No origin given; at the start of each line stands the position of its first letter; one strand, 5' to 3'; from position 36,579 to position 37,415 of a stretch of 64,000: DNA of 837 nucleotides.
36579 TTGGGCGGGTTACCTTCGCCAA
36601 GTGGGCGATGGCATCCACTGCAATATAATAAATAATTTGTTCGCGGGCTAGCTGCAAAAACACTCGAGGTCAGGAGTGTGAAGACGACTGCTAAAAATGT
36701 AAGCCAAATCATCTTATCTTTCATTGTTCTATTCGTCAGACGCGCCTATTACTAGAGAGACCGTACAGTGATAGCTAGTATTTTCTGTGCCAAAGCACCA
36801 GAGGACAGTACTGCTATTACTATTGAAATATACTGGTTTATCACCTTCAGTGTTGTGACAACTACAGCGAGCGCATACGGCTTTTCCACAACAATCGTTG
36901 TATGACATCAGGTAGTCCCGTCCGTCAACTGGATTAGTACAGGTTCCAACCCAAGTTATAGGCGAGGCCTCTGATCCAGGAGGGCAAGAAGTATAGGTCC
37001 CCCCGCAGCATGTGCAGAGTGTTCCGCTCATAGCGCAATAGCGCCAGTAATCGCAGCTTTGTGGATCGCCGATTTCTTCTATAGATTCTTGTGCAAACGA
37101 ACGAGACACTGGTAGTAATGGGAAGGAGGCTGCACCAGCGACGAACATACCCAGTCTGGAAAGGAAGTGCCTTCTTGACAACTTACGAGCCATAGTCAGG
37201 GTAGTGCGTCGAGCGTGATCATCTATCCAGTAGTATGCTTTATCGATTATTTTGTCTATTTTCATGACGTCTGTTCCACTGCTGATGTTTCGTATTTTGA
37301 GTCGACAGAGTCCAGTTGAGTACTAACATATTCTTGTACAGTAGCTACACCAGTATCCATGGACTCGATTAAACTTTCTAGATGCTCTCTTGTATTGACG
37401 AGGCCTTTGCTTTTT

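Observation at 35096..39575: aau-like TTQ amine dehydrogenase operon (mauB-E-D-A) without mauF/G/C/J/L/M/N, extended by a cytochrome c and a molybdoenzyme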

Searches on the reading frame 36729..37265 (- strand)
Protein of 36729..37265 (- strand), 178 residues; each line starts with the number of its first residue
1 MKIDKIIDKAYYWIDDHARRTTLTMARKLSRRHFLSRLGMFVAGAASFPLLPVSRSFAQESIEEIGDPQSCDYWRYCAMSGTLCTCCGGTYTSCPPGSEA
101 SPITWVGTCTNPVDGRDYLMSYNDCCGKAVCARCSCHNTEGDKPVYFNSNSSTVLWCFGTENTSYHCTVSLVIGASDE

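Call 4: search_protein_families(library=pfam, proteins=[window:36729-37265:-], max_evalue=0.01)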
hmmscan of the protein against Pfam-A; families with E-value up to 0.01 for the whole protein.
window:36729-37265:- (178 aa): 1 family
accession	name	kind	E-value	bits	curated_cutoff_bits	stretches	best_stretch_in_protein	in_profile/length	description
PF02975.19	Me-amine-dh_L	-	4.7e-48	162.8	25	1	66-174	3-112/113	Methylamine dehydrogenase, L chain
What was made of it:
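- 36729..37265 (-): Light (beta) subunit precursor with a twin-arginine leader (SRRHF). It keeps the TTQ tryptophans W105 and W156, Asp72, the catalytic Asp124 and Thr168, and has 14 cysteines. PF02975, E 4.7e-48 (call 4).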

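Call 6: search_solved_structures(query=window:36729-37265:-, show_alignments=3)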
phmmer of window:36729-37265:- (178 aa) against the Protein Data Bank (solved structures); distinct sequences matched with E-value up to 0.001: 11.
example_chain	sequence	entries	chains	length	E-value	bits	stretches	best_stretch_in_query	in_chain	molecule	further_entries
3c75_L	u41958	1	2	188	1.7e-43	151.7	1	14-175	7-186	Methylamine dehydrogenase light chain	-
2agl_D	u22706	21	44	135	4.8e-42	147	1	67-176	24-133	Aromatic amine dehydrogenase | Aromatic amine dehydrogenase; chain D, H | AROMATIC AMINE DEHYDROGENASE BETA SUBUNIT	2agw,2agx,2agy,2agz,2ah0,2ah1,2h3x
2i0r_D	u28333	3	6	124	7.7e-42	146.3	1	67-176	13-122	Aromatic Amine Dehydrogenase | Aralkylamine dehydrogenase light chain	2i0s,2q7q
2ojy_D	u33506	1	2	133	7.9e-42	146.3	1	67-175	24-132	Aromatic amine dehydrogenase, small subunit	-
2hkr_D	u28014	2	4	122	1.4e-41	145.5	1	67-175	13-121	Aromatic amine dehydrogenase, small subunit | Aromatic amine dehydrogenase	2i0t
3l4m_C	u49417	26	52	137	1.3e-38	135.8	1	63-176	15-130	Methylamine dehydrogenase light chain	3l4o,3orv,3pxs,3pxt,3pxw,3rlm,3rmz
1mg2_B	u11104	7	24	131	1.6e-38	135.5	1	63-175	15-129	Methylamine dehydrogenase, light chain | Methylamine dehydrogenase light chain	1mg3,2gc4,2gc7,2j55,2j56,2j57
2bbk_L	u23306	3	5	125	1.6e-38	135.5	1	64-175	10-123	METHYLAMINE DEHYDROGENASE (LIGHT SUBUNIT) | Methylamine dehydrogenase light chain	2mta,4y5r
4o1q_C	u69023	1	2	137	1.8e-38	135.3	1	63-175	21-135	Methylamine dehydrogenase light chain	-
1mae_L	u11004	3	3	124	3.9e-38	134.2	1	66-175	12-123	METHYLAMINE DEHYDROGENASE (LIGHT SUBUNIT)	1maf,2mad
1mda_L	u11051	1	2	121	1e-34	123.1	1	66-175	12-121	METHYLAMINE DEHYDROGENASE (LIGHT SUBUNIT)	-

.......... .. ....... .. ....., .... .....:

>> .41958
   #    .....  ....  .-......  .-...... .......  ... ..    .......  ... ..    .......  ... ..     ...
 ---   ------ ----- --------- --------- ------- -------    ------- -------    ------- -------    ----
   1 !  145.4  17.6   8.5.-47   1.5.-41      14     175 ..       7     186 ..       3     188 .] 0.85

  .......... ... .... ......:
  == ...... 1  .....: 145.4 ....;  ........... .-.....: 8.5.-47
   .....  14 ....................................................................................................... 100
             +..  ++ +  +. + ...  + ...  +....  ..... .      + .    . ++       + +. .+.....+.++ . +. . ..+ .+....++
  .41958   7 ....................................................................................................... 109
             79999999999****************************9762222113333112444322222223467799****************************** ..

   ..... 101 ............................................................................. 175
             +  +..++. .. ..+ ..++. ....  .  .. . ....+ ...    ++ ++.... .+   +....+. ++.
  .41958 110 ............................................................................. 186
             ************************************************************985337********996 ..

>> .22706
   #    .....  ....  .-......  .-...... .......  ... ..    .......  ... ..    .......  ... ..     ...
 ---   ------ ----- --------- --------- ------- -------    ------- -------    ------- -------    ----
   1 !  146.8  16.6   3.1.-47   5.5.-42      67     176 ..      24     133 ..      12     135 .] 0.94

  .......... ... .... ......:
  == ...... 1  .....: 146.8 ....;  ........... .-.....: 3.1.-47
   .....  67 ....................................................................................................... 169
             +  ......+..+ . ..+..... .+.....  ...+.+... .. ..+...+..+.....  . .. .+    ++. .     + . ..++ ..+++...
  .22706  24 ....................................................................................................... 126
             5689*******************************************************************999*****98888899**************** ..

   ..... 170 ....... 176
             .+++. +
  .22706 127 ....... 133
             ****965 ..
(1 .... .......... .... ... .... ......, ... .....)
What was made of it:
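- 36729..37265 (-): PDB alignments to MADH and AADH light chains (call 6).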

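Call 10: search_protein_families(library=ncbifam, proteins=[window:36729-37265:-], max_evalue=0.01)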
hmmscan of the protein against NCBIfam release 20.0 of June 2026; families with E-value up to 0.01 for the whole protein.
window:36729-37265:- (178 aa): 1 family
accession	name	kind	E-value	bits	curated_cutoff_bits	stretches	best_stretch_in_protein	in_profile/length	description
TIGR02659.1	TTQ_MADH_Lt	equivalog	9e-47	159.3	196.85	1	14-175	7-184/186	methylamine dehydrogenase (amicyanin) small subunit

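Call 17: find_related_loci(query=A1, collection=genome_contigs, flank=10000)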
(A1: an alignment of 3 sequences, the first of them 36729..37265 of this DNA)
Query A1 (178 aa) in genome_contigs; peptide patterns used: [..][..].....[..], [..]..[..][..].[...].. (x = any residue, [..] = any of these).
600 stretches matched a pattern (row limit reached: there are more); 582 encode a relative of the query (tblastn E <= 1e-3); the best 80 are kept; 80 distinct loci.
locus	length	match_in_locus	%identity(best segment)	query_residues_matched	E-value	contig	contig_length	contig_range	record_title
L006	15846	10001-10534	88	1-178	8e-111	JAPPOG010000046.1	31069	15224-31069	MAG: Gammaproteobacteria bacterium isolate SB9152_S1_bin_1 NODE_229_length_31069_cov_16.2064, whole genome shotgun seque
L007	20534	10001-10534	87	1-178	4e-110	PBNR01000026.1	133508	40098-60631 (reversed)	MAG: Gammaproteobacteria bacterium isolate SP183 117872, whole genome shotgun sequence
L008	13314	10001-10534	87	1-178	2e-109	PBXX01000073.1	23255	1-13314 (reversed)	MAG: Gammaproteobacteria bacterium isolate RS466 47696, whole genome shotgun sequence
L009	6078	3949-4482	87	1-178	2e-109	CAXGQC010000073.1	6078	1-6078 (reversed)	MAG TPA_asm: uncultured bacterium isolate ERR594298_concoct_123 genome assembly, contig: ERZ8733632.10657, whole genome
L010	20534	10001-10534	85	1-178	4e-108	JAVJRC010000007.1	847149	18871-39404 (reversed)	MAG: Gammaproteobacteria bacterium isolate D1-CHI-14 k141_14412, whole genome shotgun sequence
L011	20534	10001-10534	83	1-178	3e-107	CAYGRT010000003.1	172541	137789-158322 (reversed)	MAG TPA_asm: uncultured Pseudohongiella sp. isolate ERP117304_co1_81 genome assembly, contig: NODE_103_length_172541_cov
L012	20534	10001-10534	83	1-178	6e-107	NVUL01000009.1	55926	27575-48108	MAG: SAR86 cluster bacterium isolate NORP90 Contig_source1383C_1374, whole genome shotgun sequence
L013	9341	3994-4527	83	1-178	1e-106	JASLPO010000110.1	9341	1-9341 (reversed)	MAG: Gammaproteobacteria bacterium isolate Arabian11_MAG_61 c_000002367022, whole genome shotgun sequence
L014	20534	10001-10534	83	1-178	1e-106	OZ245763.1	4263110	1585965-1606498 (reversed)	MAG: uncultured Pseudohongiella sp. isolate 058d5e76-b742-4f7e-aa89-249d7ef490fb genome assembly, chromosome: 1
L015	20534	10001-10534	83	1-178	3e-106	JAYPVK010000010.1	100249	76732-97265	MAG: Pseudomonadales bacterium isolate 139588_S189_rosella_bins.tsv.090 NODE_161_length_100249_cov_7.425095, whole genom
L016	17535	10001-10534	83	1-178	5e-106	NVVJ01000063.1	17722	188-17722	MAG: SAR86 cluster bacterium isolate NORP66 Contig_source1382A_6687, whole genome shotgun sequence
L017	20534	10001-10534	83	1-178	4e-106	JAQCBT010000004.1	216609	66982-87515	MAG: Proteobacteria bacterium isolate casp15-mb.167 NODE_49_length_216609_cov_0.115131, whole genome shotgun sequence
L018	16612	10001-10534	83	1-178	1e-105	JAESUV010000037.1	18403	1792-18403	MAG: Gammaproteobacteria bacterium isolate NORP350 Contig_source1382A_6396, whole genome shotgun sequence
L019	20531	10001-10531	82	1-177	8e-105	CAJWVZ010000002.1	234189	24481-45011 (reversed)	MAG TPA_asm: uncultured Gammaproteobacteria bacterium isolate ERR598965_bin.142_MetaBAT_v2.12.1_MAG genome assembly, con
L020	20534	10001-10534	83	1-178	5e-105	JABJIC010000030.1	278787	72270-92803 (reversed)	MAG: Gammaproteobacteria bacterium isolate SI074_bin35 k141_214810, whole genome shotgun sequence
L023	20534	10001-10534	81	1-178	1e-104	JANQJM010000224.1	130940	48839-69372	MAG: Pseudomonadales bacterium isolate PL25a_bin.116 k99_1050323, whole genome shotgun sequence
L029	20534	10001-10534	81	1-178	2e-104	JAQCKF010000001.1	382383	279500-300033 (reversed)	MAG: Proteobacteria bacterium isolate casp40-mb.61 NODE_11_length_382383_cov_0.169439, whole genome shotgun sequence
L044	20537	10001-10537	66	1-178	1e-85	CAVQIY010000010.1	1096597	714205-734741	MAG: uncultured Gammaproteobacteria bacterium isolate MFD09779.bin.2.180 genome assembly, contig: contig_7899, whole gen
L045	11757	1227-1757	67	1-176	1e-84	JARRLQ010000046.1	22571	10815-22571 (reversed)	MAG: Woeseiaceae bacterium isolate Spart_076_MAG scaffold_1264, whole genome shotgun sequence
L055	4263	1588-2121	62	1-178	8e-80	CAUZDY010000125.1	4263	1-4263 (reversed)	MAG: Vicinamibacteria bacterium isolate CB27_Tmax.49 genome assembly, contig: Ga0310121_10025152, whole genome shotgun s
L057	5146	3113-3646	62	1-178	2e-79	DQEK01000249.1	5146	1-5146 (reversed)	MAG TPA_asm: Acidobacteria bacterium isolate UBA9620 contig_125058, whole genome shotgun sequence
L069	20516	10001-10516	62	5-176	5e-76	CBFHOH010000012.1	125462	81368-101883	MAG: Candidatus Azotimanducaceae bacterium isolate Co_bin_130_strict genome assembly, contig: Co_bin_130_strict_c12, who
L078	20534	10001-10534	60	1-178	5e-75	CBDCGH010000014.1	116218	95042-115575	MAG: Vicinamibacterales bacterium isolate 75c22ac9-0115-4f96-a872-047b451c91ea genome assembly, contig: contig_14, whole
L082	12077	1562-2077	61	7-178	1e-74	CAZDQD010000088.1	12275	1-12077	MAG TPA_asm: uncultured Vicinamibacteraceae bacterium isolate SRP092796_co1_517 genome assembly, contig: k141_1905775, w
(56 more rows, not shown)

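Call 22: search_protein_families(library=pfam, proteins=[L078:10963-12099:-, L010:6978-7514:+, L023:6305-6907:+, L023:11080-11778:+, L012:11577-13433:+, L029:5649-7556:+, L016:10973-12808:+, L012:14078-15037:+, L012:15030-15458:+, L069:11090-11650:+], max_evalue=0.001)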
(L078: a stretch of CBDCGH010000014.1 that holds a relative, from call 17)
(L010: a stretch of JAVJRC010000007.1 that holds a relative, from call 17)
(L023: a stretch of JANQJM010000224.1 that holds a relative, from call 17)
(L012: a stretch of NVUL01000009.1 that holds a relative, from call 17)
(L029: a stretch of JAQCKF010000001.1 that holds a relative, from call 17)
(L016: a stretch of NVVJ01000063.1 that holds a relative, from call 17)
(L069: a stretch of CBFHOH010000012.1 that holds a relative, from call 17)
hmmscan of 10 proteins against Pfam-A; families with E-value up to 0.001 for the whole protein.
L078:10963-12099:- (378 aa): 1 family
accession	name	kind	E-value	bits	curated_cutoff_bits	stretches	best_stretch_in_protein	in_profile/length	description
PF03150.19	CCP_MauG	-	1.9e-39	136.1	25.6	1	25-199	2-148/149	Di-haem cytochrome c peroxidase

L010:6978-7514:+ (178 aa): 0 families

L023:6305-6907:+ (200 aa): 0 families

L023:11080-11778:+ (232 aa): 2 families
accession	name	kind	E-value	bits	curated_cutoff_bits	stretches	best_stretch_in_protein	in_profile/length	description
PF05118.21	Asp_Arg_Hydrox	-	1.8e-36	125.8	22.6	1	40-199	2-156/157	Aspartyl/Asparaginyl beta-hydroxylase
PF07883.17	Cupin_2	-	0.0001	22.4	27.2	1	155-193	29-66/70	Cupin domain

L012:11577-13433:+ (618 aa): 1 family
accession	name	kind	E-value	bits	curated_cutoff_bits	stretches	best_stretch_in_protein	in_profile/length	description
PF05960.17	DUF885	-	1.4e-169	566.5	32.4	1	63-609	1-532/532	Bacterial protein of unknown function (DUF885)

L029:5649-7556:+ (635 aa): 1 family
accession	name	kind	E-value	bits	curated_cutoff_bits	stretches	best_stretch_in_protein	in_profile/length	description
PF03169.20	OPT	-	7.3e-97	326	25.8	1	17-593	1-621/623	OPT oligopeptide transporter protein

L016:10973-12808:+ (611 aa): 1 family
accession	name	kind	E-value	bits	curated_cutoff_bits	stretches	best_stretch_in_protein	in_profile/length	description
PF01019.26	G_glu_transpept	-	3.2e-132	442.4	27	1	87-582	2-498/512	Gamma-glutamyltranspeptidase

L012:14078-15037:+ (319 aa): 1 family
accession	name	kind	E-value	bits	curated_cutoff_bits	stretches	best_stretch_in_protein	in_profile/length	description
PF07676.18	PD40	-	8.6e-23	80.2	20.9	2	167-202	4-37/38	WD40-like Beta Propeller Repeat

L012:15030-15458:+ (142 aa): 0 families

L069:11090-11650:+ (186 aa): 5 families
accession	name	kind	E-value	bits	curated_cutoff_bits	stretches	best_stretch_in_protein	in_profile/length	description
PF07883.17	Cupin_2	-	1.5e-17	63.5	27.2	1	80-147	2-69/70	Cupin domain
PF16867.11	DMSP_lyase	-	2.2e-11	44.2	27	1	63-141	83-159/162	Dimethlysulfonioproprionate lyase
PF02311.25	AraC_binding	-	1e-06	29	21.1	1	84-147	11-74/135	AraC-like ligand binding domain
PF12973.13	Cupin_7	-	1.1e-05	25.6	27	1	80-137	37-90/105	ChrR Cupin-like domain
PF05899.18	Cupin_3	-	1.9e-05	24.7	23.5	1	77-130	8-60/74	EutQ-like cupin domain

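Call 32: search_solved_structures(query=L078:10963-12099:-, show_alignments=1)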
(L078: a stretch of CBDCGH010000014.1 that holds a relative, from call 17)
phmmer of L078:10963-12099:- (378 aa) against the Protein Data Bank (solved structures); distinct sequences matched with E-value up to 0.001: 29.
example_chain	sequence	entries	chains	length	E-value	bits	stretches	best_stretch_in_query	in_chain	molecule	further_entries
4y5r_A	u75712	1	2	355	4.2e-115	387.9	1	23-376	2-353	Methylamine utilization protein MauG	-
3rn1_A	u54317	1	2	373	4.9e-115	387.7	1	22-376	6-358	Methylamine utilization protein MauG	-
3rn0_A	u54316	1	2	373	5.6e-115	387.5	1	22-376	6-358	Methylamine utilization protein MauG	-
3l4m_A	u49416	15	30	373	8.1e-115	387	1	22-376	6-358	Methylamine utilization protein mauG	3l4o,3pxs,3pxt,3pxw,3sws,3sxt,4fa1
3rlm_A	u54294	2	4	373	1.2e-114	386.4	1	22-376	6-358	Methylamine utilization protein MauG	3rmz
4l1q_A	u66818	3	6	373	2e-114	385.7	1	22-376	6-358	Methylamine utilization protein MauG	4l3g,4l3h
4o1q_A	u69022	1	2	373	3.7e-114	384.8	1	22-376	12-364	Methylamine utilization protein MauG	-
3orv_A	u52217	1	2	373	4.1e-114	384.7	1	22-376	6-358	Methylamine utilization protein mauG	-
3sjl_A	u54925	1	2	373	1.1e-113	383.3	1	22-376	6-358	Methylamine utilization protein mauG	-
3svw_A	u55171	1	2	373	1.4e-113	383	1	22-376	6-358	Methylamine utilization protein MauG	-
3sle_A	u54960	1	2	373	1.8e-113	382.6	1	22-376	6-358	Methylamine utilization protein MauG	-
6nx0_A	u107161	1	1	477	2.6e-42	148.5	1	26-376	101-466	Di-haem cytochrome c peroxidase family protein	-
6v59_A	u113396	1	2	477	3.2e-41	144.9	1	26-376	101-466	Di-haem cytochrome c peroxidase family protein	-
6e1c_A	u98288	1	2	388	6.6e-33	117.6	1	23-369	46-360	Di-heme enzyme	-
6fu3_A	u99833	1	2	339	1.7e-20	76.8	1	23-312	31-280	Protein CcpR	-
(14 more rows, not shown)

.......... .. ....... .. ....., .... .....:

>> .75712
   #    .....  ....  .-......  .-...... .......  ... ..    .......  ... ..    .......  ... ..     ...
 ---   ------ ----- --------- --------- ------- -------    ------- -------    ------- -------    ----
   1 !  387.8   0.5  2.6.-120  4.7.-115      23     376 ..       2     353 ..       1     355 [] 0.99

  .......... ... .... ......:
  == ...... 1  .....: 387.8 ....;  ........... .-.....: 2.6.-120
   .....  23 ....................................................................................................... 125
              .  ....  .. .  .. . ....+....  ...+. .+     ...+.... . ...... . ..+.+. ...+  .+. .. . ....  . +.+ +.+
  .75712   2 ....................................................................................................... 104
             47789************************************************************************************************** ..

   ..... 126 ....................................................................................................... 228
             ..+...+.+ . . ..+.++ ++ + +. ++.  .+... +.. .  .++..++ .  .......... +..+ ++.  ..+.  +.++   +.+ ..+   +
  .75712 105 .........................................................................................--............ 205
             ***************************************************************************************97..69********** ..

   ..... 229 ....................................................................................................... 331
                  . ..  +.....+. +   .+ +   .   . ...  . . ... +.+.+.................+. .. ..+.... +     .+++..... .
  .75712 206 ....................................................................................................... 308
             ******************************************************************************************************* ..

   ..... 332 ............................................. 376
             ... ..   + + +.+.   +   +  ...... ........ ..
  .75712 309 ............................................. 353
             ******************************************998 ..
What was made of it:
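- Tried and rejected: I relied instead on its 387-bit match to the crystallised P. denitrificans MauG (call 32).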

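Call 46: search_protein_families(library=ncbifam, proteins=[L078:10963-12099:-], max_evalue=0.001)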
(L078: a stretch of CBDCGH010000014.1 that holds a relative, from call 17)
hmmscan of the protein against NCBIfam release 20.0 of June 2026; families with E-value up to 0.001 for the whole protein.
L078:10963-12099:- (378 aa): 3 families
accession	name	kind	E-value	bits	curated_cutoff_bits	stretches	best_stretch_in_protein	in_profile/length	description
TIGR04039.1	MXAN_0977_Heme2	hypoth_equivalog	2.1e-41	142.1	362.85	1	23-371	8-325/336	MbnH family di-heme enzyme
TIGR03981.2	SAM_quin_mod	hypoth_equivalog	2e-26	92.8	340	2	144-367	205-411/411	His-Xaa-Ser system-associated MauG-like protein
TIGR03791.1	TTQ_mauG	equivalog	1.7e-22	80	443.85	1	24-312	3-244/291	tryptophan tryptophylquinone biosynthesis enzyme MauG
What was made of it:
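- Tried and rejected: NCBIfam TTQ_mauG gave only 80 bits for the L078 protein (call 46).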
